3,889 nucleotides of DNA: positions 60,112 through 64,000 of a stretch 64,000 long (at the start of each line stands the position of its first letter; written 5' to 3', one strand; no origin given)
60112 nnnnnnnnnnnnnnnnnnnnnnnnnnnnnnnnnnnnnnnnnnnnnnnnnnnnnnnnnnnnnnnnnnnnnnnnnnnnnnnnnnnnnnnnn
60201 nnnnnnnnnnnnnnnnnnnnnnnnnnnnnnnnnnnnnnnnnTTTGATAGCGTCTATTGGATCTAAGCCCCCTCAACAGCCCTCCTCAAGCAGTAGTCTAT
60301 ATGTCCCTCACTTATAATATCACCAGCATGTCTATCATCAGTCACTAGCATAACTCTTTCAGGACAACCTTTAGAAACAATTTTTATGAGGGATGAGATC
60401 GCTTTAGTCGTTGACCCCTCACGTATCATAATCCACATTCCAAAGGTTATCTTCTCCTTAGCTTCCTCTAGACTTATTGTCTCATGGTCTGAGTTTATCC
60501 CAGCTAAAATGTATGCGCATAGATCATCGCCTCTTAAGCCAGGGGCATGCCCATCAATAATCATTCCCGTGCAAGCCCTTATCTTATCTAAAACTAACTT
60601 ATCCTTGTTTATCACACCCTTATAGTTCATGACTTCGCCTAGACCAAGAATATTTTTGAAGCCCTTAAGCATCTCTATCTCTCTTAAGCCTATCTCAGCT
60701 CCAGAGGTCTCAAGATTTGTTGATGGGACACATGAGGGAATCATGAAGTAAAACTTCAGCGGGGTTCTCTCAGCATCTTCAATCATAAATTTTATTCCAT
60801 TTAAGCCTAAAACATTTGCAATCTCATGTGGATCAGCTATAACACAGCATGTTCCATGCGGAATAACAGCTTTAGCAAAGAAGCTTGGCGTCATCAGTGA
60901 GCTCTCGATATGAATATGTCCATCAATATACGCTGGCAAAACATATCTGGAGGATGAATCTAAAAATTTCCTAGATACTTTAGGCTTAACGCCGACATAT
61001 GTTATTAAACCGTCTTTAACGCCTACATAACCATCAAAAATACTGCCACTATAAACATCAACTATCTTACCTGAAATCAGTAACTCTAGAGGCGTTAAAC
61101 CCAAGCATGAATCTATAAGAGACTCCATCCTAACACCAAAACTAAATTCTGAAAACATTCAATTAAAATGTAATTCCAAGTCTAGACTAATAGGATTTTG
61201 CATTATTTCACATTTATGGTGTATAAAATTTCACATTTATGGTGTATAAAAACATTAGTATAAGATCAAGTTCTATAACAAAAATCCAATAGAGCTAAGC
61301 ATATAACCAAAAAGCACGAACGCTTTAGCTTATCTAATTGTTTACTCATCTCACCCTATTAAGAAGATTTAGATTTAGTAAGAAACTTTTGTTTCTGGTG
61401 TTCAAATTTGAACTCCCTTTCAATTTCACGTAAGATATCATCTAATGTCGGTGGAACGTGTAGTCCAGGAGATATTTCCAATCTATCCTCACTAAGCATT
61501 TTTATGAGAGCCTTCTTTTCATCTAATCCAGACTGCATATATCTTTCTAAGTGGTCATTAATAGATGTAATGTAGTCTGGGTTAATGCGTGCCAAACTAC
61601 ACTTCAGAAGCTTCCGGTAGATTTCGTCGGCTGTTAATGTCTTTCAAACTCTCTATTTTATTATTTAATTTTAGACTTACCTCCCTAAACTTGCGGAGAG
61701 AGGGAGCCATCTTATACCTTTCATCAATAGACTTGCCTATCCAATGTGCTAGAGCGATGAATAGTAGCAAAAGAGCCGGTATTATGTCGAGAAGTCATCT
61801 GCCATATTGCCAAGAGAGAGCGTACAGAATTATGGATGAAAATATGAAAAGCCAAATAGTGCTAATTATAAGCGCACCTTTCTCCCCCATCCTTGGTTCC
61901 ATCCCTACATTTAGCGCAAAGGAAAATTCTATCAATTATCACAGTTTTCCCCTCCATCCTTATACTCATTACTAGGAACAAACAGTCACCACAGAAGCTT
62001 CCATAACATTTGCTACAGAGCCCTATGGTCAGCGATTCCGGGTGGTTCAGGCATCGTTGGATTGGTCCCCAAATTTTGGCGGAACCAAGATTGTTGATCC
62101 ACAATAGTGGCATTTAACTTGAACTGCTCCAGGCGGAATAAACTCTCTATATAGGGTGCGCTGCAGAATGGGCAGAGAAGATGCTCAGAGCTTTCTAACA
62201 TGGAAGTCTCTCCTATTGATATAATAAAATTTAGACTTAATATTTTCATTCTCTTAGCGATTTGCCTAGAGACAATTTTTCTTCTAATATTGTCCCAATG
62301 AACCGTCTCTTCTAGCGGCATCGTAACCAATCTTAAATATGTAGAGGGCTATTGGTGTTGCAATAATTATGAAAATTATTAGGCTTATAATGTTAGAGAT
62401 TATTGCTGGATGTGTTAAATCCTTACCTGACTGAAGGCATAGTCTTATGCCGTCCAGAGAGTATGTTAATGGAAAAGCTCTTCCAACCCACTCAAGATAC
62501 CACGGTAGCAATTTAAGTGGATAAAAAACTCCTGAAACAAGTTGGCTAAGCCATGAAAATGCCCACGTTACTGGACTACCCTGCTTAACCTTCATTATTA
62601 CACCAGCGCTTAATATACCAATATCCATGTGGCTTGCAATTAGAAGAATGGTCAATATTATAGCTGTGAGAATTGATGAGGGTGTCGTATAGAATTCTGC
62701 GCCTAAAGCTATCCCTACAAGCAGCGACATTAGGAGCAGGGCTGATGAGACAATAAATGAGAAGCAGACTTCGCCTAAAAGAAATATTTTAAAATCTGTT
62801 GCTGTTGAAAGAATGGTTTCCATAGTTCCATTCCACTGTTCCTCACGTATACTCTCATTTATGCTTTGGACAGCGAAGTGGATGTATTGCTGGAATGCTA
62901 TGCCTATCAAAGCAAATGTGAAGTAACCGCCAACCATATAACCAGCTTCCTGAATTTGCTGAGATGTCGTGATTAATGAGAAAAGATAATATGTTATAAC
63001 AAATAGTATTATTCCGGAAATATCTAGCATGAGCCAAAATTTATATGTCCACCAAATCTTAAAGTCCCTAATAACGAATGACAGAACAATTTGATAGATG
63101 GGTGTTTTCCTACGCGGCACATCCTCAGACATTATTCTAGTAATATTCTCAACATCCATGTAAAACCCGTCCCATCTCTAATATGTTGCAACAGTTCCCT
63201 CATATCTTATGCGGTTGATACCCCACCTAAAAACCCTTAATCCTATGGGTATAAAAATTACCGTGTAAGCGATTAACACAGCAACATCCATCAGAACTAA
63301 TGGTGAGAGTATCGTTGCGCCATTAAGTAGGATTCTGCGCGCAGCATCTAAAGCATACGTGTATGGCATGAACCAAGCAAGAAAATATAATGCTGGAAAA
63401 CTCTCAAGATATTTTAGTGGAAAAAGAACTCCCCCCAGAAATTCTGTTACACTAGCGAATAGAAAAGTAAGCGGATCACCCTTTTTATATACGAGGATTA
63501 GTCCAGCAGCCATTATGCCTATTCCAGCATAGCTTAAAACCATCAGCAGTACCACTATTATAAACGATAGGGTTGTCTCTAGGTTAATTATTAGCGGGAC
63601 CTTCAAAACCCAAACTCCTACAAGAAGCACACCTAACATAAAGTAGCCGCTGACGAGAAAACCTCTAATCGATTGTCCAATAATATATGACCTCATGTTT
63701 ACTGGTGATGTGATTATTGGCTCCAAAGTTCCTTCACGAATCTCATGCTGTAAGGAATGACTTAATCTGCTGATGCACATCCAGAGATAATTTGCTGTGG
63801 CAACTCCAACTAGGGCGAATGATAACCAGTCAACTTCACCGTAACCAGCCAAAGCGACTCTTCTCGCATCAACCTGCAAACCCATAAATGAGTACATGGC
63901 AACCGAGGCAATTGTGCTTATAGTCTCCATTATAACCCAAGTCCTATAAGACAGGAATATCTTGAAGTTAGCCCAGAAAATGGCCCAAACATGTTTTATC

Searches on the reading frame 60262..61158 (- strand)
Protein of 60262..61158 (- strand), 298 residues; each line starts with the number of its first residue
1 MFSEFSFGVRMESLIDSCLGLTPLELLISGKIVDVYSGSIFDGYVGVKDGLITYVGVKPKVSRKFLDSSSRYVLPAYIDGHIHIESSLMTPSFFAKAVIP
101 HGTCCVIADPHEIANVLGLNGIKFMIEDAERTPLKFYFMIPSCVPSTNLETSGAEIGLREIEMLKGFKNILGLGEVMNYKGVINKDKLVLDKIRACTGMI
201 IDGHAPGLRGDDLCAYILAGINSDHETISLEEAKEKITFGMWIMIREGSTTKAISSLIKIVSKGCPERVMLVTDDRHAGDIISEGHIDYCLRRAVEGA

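Call 20: search_protein_families(library=pfam, proteins=[window:60262-61158:-], max_evalue=0.001)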
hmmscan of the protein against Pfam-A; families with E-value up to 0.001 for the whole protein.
window:60262-61158:- (298 aa): 1 family
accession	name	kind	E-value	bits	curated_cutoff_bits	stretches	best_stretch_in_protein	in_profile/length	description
PF01979.26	Amidohydro_1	-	4.2e-20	72.7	25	1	72-276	1-232/345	Amidohydrolase family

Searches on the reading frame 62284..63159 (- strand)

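Call 19: search_protein_families(library=pfam, proteins=[window:62284-63159:-], max_evalue=0.001)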
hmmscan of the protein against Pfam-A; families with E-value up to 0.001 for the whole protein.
window:62284-63159:- (291 aa): 2 families
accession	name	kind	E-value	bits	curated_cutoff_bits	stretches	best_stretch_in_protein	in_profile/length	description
PF01061.29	ABC2_membrane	-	2e-08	34.4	26.9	1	29-239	7-207/211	ABC-2 type transporter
PF12698.13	ABC2_membrane_3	-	2e-08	34.2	31.6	1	77-273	161-347/347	ABC-2 family transporter protein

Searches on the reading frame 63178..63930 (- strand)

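Call 19: search_protein_families(library=pfam, proteins=[window:63178-63930:-], max_evalue=0.001)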
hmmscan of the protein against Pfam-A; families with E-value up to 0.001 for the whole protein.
window:63178-63930:- (250 aa): 3 families
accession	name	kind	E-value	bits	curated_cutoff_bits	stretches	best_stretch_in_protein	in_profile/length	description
PF01061.29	ABC2_membrane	-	7.7e-10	39.1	26.9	1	30-201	51-210/211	ABC-2 type transporter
PF12698.13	ABC2_membrane_3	-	2.4e-06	27.3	31.6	1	37-231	161-346/347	ABC-2 family transporter protein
PF06182.17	ABC2_membrane_6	-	3.2e-06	27.5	22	1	29-238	23-222/229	ABC-2 family transporter protein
